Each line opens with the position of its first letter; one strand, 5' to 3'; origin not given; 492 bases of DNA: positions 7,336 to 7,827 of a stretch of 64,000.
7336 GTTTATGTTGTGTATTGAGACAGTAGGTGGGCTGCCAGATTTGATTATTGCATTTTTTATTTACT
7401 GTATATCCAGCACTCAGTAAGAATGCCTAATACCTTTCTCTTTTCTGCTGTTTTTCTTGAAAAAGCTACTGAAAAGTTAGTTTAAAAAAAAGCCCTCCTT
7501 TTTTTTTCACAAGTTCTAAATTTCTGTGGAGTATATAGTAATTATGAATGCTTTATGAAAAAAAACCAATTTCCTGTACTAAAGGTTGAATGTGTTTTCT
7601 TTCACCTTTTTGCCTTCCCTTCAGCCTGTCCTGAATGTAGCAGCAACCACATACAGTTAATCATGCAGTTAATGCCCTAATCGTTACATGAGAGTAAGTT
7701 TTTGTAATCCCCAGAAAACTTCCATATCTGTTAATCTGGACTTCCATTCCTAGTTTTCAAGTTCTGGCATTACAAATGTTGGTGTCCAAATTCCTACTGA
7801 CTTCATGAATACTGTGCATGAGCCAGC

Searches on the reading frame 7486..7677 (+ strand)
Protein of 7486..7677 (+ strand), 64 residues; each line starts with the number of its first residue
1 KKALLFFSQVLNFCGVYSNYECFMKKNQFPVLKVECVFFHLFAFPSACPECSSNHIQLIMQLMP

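Call 26: search_protein_families(library=pfam, proteins=[window:7486-7677:+], max_evalue=10)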
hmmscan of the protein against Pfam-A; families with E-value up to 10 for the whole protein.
seq(64 aa): 1 family
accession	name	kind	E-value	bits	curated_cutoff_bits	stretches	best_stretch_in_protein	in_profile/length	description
PF07226.16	DUF1422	-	0.043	14.3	23.2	1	9-62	42-99/114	Protein of unknown function (DUF1422)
